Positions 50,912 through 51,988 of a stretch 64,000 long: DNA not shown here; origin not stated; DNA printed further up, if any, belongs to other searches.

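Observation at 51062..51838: Orphan, sensor-less GGDEF-like protein with an AGEEI active-site variant inside the repeat-bounded segment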

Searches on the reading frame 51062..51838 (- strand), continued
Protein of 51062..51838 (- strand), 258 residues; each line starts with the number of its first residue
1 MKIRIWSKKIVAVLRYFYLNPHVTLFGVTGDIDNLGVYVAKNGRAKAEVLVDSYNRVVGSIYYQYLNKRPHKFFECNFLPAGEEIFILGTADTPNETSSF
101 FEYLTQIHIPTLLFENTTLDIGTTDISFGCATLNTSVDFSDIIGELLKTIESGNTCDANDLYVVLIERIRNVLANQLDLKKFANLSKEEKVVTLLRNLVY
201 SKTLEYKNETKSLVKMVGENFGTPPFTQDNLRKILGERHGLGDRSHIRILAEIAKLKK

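Call 68: search_protein_families(library=ncbifam, proteins=[L038:6756-7475:+, L038:7468-8616:+, L038:8613-9380:+, L013:6154-8058:+, L038:9746-10870:+], max_evalue=0.001)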
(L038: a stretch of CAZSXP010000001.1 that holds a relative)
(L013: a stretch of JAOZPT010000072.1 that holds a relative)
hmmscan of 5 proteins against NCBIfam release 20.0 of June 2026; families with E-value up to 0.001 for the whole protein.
L038:6756-7475:+ (239 aa): 2 families
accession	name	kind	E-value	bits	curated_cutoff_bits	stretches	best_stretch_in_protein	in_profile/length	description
TIGR02069.1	cyanophycinase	equivalog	2.5e-09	37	126.6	1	11-191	1-177/250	cyanophycinase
NF003642.0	PRK05282.1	equivalog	3.3e-08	33.3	156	1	29-216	18-205/233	dipeptidase PepE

L038:7468-8616:+ (382 aa): 1 family
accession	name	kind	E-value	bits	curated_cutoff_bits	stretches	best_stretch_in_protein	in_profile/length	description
NF008424.0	PRK11253.1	equivalog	2.3e-12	46.6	378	1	110-377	56-301/308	muramoyltetrapeptide carboxypeptidase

L038:8613-9380:+ (255 aa): 15 families
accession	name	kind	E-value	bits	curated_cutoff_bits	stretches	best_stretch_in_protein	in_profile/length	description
TIGR01934.1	MenG_MenH_UbiE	subfamily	1.6e-10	40.7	158.35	1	53-157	39-146/223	ubiquinone/menaquinone biosynthesis methyltransferase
NF051855.1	GlySarMtaseBact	equivalog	1.4e-07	31.4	350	1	87-244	90-244/259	glycine/sarcosine N-methyltransferase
NF001242.0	PRK00216.1-3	equivalog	4.7e-07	29.5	351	1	54-152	71-175/258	bifunctional demethylmenaquinone methyltransferase/2-methoxy-6-polyprenyl-1,4-benzoquinol methylase UbiE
NF001244.0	PRK00216.1-5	equivalog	7.4e-07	28.7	216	1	54-156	49-157/236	bifunctional demethylmenaquinone methyltransferase/2-methoxy-6-polyprenyl-1,4-benzoquinol methylase UbiE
NF045823.1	PthPhpthDimycoMt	equivalog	1.3e-06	27.7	300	1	57-161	70-175/256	phthiotriol/phenolphthiotriol dimycocerosates methyltransferase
NF045825.1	FAmtase_mtf2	equivalog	4.5e-06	26.1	400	1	56-152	61-157/248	fatty-acid O-methyltransferase Mtf2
NF045667.1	MTase_DVU1556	equivalog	4.7e-06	26.2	155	1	73-154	41-121/213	DVU_1556 family methyltransferase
TIGR02072.1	BioC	equivalog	2e-05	24.5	184.95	1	53-153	34-132/244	malonyl-ACP O-methyltransferase BioC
NF001241.0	PRK00216.1-2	equivalog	7.7e-05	22.4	327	1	79-153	75-147/231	demethylmenaquinone methyltransferase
NF052510.1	methyltran_MpqE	exception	0.0001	21.8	335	0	56-152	49-150/234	methyl-plastoquinone biosynthesis methyltransferase MpqE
NF001243.0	PRK00216.1-4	equivalog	0.00013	21.4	235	1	83-152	78-150/237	demethylmenaquinone methyltransferase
NF001240.0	PRK00216.1-1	equivalog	0.00022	20.4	378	1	46-153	56-169/251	bifunctional demethylmenaquinone methyltransferase/2-methoxy-6-polyprenyl-1,4-benzoquinol methylase UbiE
NF004452.0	PRK05785.1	equivalog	0.00042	19.9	207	1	44-145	42-137/228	hypothetical protein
NF041820.1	daptide_MTase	equivalog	0.00042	19.8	175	1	36-179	21-167/243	daptide-type RiPP biosynthesis methyltransferase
TIGR02752.1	MenG_heptapren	equivalog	0.00088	18.9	419.85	0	84-152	84-148/231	demethylmenaquinone methyltransferase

L013:6154-8058:+ (634 aa): 27 families (the best 25 are shown)
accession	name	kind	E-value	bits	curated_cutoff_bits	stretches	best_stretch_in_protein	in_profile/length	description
NF041552.1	TF_PrdR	equivalog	1.6e-65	221.5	795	1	214-498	244-526/577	sigma-54 dependent transcriptional regulator PrdR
TIGR01817.1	nifA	equivalog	2.8e-57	194.7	528.85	1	236-477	196-433/534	nif-specific transcriptional activator NifA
NF003451.0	PRK05022.1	equivalog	7.2e-57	193.2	476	1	234-483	188-435/512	nitric oxide reductase transcriptional regulator NorR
NF051870.1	NAssimRespRegNtrX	equivalog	2.7e-56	191.4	600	1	235-483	138-382/452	nitrogen assimilation response regulator NtrX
TIGR01818.1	ntrC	equivalog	6.1e-56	190.1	558.6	1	231-497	129-391/463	nitrogen regulation protein NR(I)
NF038308.1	RNA_repair_RtcR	equivalog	9.7e-56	189.7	650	1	237-498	181-448/530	RNA repair transcriptional activator RtcR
TIGR02915.1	PEP_resp_reg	equivalog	9e-55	186.3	502.6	1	237-482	140-382/445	PEP-CTERM-box response regulator transcription factor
NF008469.0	PRK11361.1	equivalog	1.1e-52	179.2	714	1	237-489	144-393/461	acetoacetate metabolism transcriptional regulator AtoC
NF041946.1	LuxO_transreg_Vib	equivalog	8.9e-51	173.1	800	1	236-500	133-394/463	quorum-sensing sigma-54 dependent transcriptional regulator LuxO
NF050807.1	TransRegFlbDCaul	equivalog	1e-50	172.9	750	1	227-485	109-366/454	sigma-54-dependent transcriptional regulator FlbD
NF011958.0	PRK15429.1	equivalog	4.9e-50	170.9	830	1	232-489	375-628/692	formate hydrogenlyase transcriptional activator FlhA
TIGR02974.1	phageshock_pspF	equivalog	5.1e-50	170.6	443.55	1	238-482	1-243/336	phage shock protein operon transcriptional activator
NF049963.1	RespRegFlgRCampy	domain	6.7e-48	163.6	750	1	238-482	136-377/429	fla regulon two-component system response regulator FlgR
NF008085.0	PRK10820.1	equivalog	1.3e-47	162.6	576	1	237-476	205-441/520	transcriptional regulator TyrR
NF041906.1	V4R_TF_MobR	exception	4.4e-47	160.8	999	1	232-494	228-488/544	phenol degradation transcriptional regulator MobR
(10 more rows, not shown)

L038:9746-10870:+ (374 aa): 22 families
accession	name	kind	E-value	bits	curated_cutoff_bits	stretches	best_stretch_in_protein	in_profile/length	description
TIGR02356.1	adenyl_thiF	equivalog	6.5e-27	94.2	275.25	1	134-286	13-165/203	thiazole biosynthesis adenylyltransferase ThiF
NF004281.0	PRK05690.1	subfamily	4.6e-24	85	266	1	133-265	23-152/250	molybdopterin-synthase adenylyltransferase MoeB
TIGR02355.1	moeB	equivalog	5.4e-23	81.6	376.55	1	133-293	15-176/240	molybdopterin-synthase adenylyltransferase MoeB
NF006444.0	PRK08762.1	equivalog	1.1e-22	80.3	449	1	135-372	140-370/387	molybdopterin-synthase adenylyltransferase MoeB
NF047750.1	SAMPActivE1UbaA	equivalog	3.7e-20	72.4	450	1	136-372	26-251/270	SAMP-activating enzyme E1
NF006395.0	PRK08644.1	equivalog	4.2e-20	72.3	159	1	124-246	12-132/215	sulfur carrier protein ThiS adenylyltransferase ThiF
NF005902.0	PRK07878.1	equivalog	2.4e-18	66.2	647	1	134-265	34-162/392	adenylyltransferase/sulfurtransferase MoeZ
NF005646.0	PRK07411.1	equivalog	6.4e-18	65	633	1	127-267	24-160/390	molybdopterin-synthase adenylyltransferase MoeB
NF006077.0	PRK08223.1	equivalog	2e-16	59.8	266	1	136-265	22-150/296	hypothetical protein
NF004111.0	PRK05600.1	equivalog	2.4e-16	59.8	437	1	135-242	34-140/371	ThiF family adenylyltransferase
TIGR02354.1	thiF_fam2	equivalog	5.2e-16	59.1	152.2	1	134-244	13-121/200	thiamine biosynthesis protein ThiF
NF006204.0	PRK08328.1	equivalog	3.1e-15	56.4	339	1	136-257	21-144/231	hypothetical protein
NF009123.0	PRK12475.1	subfamily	7.3e-14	51.8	510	1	135-286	17-170/338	MoeB/ThiF family adenylyltransferase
NF011424.0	PRK14851.1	subfamily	2.8e-13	48.7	1170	1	136-256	37-156/679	hypothetical protein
NF011696.0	PRK15116.1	equivalog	5.7e-10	39.3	304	1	138-246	26-134/268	tRNA cyclic N6-threonylcarbamoyladenosine(37) synthase TcdA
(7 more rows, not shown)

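Call 71: find_encoding_contigs(protein=P0051, flank=6000, max_places=2)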
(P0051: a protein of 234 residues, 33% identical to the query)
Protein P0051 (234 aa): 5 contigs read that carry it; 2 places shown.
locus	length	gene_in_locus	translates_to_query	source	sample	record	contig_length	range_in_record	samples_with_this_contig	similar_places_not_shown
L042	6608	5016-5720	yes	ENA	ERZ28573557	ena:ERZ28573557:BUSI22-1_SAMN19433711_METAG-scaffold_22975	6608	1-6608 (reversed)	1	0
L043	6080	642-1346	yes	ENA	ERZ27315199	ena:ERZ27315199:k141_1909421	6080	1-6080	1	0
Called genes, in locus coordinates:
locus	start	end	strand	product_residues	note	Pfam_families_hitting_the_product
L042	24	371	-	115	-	PF00453:Ribosomal_L20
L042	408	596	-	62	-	PF01632:Ribosomal_L35p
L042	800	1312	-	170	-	PF05198:IF3_N, PF00707:IF3_C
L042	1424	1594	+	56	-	-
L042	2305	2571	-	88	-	PF01541:GIY-YIG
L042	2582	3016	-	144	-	PF01668:SmpB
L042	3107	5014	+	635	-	PF20720:nSTAND3 (faint), PF06068:TIP49 (weak), PF00004:AAA, PF17862:AAA_lid_3, PF01434:Peptidase_M41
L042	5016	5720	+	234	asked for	-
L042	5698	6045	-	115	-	PF17676:Peptidase_S66C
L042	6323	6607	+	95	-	?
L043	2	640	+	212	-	?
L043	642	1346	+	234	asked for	-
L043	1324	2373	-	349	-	PF17676:Peptidase_S66C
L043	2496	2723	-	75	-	-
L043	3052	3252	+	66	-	-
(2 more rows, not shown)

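Call 72: find_encoding_contigs(protein=P0052, flank=6000, max_places=2)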
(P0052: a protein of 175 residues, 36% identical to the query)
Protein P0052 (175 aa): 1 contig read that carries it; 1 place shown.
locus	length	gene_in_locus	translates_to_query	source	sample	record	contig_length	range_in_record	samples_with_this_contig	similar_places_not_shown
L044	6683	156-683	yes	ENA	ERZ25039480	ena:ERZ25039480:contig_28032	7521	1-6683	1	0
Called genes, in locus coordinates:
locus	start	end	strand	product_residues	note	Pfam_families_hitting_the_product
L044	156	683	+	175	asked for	-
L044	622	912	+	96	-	-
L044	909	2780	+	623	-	PF00158:Sigma54_activat, PF14532:Sigma54_activ_2, PF07724:AAA_2 (faint), PF07728:AAA_5 (weak), PF25601:AAA_lid_14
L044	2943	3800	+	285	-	-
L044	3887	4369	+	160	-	-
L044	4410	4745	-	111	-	-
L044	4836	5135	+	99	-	PF18903:DUF5659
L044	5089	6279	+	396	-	-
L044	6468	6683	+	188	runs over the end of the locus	-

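Call 73: find_encoding_contigs(protein=P0039, flank=6000, max_places=2)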
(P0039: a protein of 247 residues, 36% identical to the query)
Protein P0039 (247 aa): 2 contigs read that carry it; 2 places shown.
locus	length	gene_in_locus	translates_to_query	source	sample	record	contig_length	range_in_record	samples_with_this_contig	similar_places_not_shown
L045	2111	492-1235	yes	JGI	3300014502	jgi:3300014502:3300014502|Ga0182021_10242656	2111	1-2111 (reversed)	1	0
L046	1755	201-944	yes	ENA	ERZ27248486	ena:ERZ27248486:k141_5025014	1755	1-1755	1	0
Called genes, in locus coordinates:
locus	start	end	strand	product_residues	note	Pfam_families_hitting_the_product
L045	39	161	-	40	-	-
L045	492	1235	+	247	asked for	-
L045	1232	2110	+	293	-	?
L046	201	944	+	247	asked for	-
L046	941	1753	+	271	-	?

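Call 75: search_protein_families(library=pfam, proteins=[L044:909-2780:+, L045:1232-2110:+, L041:5764-6303:+, L041:2953-4089:-, L041:2262-2978:-, L041:1600-2253:-, L041:4171-4386:-, L044:2943-3800:+, L039:3-998:+], max_evalue=0.05)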
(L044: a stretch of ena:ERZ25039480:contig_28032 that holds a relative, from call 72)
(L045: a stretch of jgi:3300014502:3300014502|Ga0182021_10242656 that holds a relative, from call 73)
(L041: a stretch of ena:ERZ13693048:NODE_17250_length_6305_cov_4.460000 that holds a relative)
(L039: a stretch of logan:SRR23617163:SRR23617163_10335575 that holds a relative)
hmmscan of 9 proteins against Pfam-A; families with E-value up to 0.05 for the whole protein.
L044:909-2780:+ (623 aa): 12 families
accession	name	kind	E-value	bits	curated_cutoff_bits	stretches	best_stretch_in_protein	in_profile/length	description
PF00158.32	Sigma54_activat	-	4.1e-47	160.4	20.2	1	291-451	4-163/168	Sigma-54 interaction domain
PF14532.12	Sigma54_activ_2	-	3.5e-13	50.4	25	1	297-460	9-138/138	Sigma-54 interaction domain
PF25601.1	AAA_lid_14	-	3.4e-11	43.3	27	1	461-519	1-60/87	AAA+ ATPase lid domain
PF07728.20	AAA_5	-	4.4e-06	27.2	22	1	312-431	2-123/139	AAA domain (dynein-related subfamily)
PF07724.20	AAA_2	-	1.9e-05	25.2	27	1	309-465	3-164/166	AAA domain (Cdc48 subfamily)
PF00005.33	ABC_tran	-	0.0011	20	25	1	299-333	1-35/137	ABC transporter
PF01078.27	Mg_chelatase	-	0.0012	18.7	20.3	0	301-337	14-50/207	Magnesium chelatase, subunit ChlI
PF03193.22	RsgA_GTPase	-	0.0056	16.9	30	1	273-331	71-128/174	RsgA GTPase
PF01935.23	DUF87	-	0.01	16.4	23.2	0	311-329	25-43/220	Helicase HerA, central domain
PF01695.23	IstB_IS21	-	0.029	14.3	24.1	0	291-327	75-110/238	IstB-like ATP binding protein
PF00004.35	AAA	-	0.038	14.9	21.2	0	312-392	1-69/131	ATPase family associated with various cellular activities (AAA)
PF13401.12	AAA_22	-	0.049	14.4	27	0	310-337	6-33/130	AAA domain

L045:1232-2110:+ (293 aa): 2 families
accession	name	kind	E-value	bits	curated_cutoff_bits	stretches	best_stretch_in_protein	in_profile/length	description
PF03289.18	Pox_I1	-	0.0033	17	25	1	76-170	177-272/307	Poxvirus protein I1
PF19438.4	LIN9_C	-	0.024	14.5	26.5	0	14-60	167-215/273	LIN9 C-terminal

L041:5764-6303:+ (180 aa): 0 families

L041:2953-4089:- (378 aa): 1 family
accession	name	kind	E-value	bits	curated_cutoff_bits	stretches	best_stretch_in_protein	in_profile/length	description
PF16588.11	zf-C2H2_10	-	0.01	16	26.2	1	324-338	6-20/23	C2H2 zinc-finger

L041:2262-2978:- (238 aa): 2 families
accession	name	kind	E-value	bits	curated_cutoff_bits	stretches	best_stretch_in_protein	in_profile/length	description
PF14464.11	Prok-JAB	-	0.011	16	25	1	74-132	46-101/114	Prokaryotic homologs of the JAB domain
PF22708.2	S1CSD-TOTE-1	-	0.02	14.8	27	0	173-198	33-59/65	S1/CSD-like domain 1 of the TOTE conflict systems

L041:1600-2253:- (217 aa): 3 families
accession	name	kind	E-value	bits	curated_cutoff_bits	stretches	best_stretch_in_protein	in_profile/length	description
PF00899.27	ThiF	-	2.8e-08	33.7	28.1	1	17-118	17-127/238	ThiF family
PF02826.25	2-Hacid_dh_C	-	0.008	16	25.1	1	9-56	25-72/178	D-isomer specific 2-hydroxyacid dehydrogenase, NAD binding domain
PF02558.23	ApbA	-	0.031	14.3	22.2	0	23-49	1-27/150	Ketopantoate reductase PanE/ApbA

L041:4171-4386:- (71 aa): 2 families
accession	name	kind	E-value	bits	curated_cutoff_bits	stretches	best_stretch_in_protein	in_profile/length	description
PF10531.15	SLBB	-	0.0032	17.7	27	1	15-39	14-38/55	SLBB domain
PF02597.26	ThiS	-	0.0098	16.9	22.5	1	12-68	13-76/76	ThiS family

L044:2943-3800:+ (285 aa): 0 families

L039:3-998:+ (331 aa): 0 families
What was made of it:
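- The ThiF neighbours occur in only two loci, and in L041 they belong to a ubiquitin-like/JAB cluster (call 75).
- Tried and rejected: This was my impression from the sequence, and Pfam did not confirm it (call 75).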

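Call 79: fold_search(model_id=the predicted structure, library=viral)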
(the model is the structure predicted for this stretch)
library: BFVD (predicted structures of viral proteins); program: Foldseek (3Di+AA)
matches with E <= 10: 702; with E <= 0.001: 1
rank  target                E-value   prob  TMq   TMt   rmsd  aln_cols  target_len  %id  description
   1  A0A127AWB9            9.0e-04  1.00  0.30  0.40  10.1       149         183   16  Diguanylate cyclase [Bacillus phage SP-15]
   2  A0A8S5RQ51            5.7e-03  1.00  0.34  0.20   9.8       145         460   18  GGDEF protein (Fragment) [virus sp. ctr1v16]
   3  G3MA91                7.2e-03  1.00  0.31  0.32   7.7       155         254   12  Gp350 [Bacillus phage G]
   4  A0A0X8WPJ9            9.1e-03  0.80  0.22  0.28  16.3       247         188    9  (no name in the UniProt tables at hand)
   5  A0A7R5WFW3            1.3e-02  0.41  0.23  0.17  27.0       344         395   14  Putative reverse transcriptase [Diachasmimorpha longicaudata entomopoxvirus]
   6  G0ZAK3                1.4e-02  0.94  0.26  0.42   5.4       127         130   12  E4 ORF2 [titi monkey adenovirus 1]
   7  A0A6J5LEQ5            1.5e-02  0.98  0.32  0.24  11.2       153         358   18  Diguanylate cyclase AdrA [uncultured Caudovirales phage]
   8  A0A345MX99            3.1e-02  0.38  0.23  0.22  14.5       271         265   10  (no name in the UniProt tables at hand)
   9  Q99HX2                3.7e-02  0.84  0.24  0.40   5.7       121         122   15  ORF3 [Porcine adenovirus 5]
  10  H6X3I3                3.9e-02  0.82  0.23  0.32   5.6        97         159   10  Uncharacterized protein [Klebsiella phage vB_KleM_RaK2]
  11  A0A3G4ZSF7            4.9e-02  0.47  0.22  0.13  11.7       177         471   12  tRNAHis guanylyltransferase catalytic domain-containing protein [Terrestrivirus sp.]
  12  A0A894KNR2            5.2e-02  0.21  0.19  0.15  17.3       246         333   10  PI329L [African swine fever virus]
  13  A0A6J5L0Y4            5.8e-02  0.97  0.28  0.20   5.3       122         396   10  GGDEF domain [uncultured Caudovirales phage]
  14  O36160                5.8e-02  0.47  0.30  0.17  24.5       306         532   10  Putative replication protein [Vibrio cholerae V86 phage]
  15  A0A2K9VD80            6.6e-02  0.41  0.18  0.35   7.8       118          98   13  Uncharacterized protein [Lactobacillus phage Semele]
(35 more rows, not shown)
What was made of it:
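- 51434..51781 (-): Palm (GGDEF/Cas10-like) domain, residues ~20-135. Phage GGDEF proteins in BFVD also match (call 79).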

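Call 84: find_encoding_contigs(protein=P0064, flank=5000, max_places=3)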
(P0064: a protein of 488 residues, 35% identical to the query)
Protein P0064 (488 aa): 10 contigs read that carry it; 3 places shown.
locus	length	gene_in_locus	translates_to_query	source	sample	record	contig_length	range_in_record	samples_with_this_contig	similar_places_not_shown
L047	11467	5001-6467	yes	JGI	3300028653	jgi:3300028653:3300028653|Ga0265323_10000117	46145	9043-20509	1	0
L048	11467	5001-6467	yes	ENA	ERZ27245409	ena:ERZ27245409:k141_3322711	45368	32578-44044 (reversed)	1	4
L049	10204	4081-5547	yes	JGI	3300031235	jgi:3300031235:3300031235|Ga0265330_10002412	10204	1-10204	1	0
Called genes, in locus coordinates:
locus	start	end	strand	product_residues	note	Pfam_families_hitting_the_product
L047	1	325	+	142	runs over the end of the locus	PF01951:Archease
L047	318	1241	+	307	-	-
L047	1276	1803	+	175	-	-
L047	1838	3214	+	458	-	PF01139:RtcB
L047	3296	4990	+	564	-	-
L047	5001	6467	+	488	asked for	PF03575:Peptidase_S51, PF07685:GATase_3 (faint)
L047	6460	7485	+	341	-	PF02016:Peptidase_S66, PF17676:Peptidase_S66C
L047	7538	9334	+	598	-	-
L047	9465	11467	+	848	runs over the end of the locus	PF00801:PKD, PF18911:PKD_4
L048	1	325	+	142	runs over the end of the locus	PF01951:Archease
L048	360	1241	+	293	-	-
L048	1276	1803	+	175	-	-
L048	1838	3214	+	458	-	PF01139:RtcB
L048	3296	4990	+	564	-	-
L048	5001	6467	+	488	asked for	PF03575:Peptidase_S51, PF07685:GATase_3 (faint)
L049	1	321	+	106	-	?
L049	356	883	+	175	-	-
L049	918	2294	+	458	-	PF01139:RtcB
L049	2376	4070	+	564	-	-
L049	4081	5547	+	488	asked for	PF03575:Peptidase_S51, PF07685:GATase_3 (faint)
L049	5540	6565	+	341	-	PF02016:Peptidase_S66, PF17676:Peptidase_S66C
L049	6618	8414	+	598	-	-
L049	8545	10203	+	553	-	?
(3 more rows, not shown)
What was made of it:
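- RtcB and Archease lie upstream in L047-L049 (call 84).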

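Call 90: search_dna_similar(query=window:51062-51838:-, collection=plasmids, mode=protein, max_evalue=0.001, max_rows=10)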
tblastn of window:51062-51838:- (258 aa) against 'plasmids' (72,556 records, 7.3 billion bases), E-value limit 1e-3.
No match.

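Call 91: search_dna_similar(query=window:51062-51838:-, collection=phages, mode=protein, max_evalue=0.001, max_rows=10)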
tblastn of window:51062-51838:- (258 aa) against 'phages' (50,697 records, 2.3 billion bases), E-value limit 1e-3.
No match.
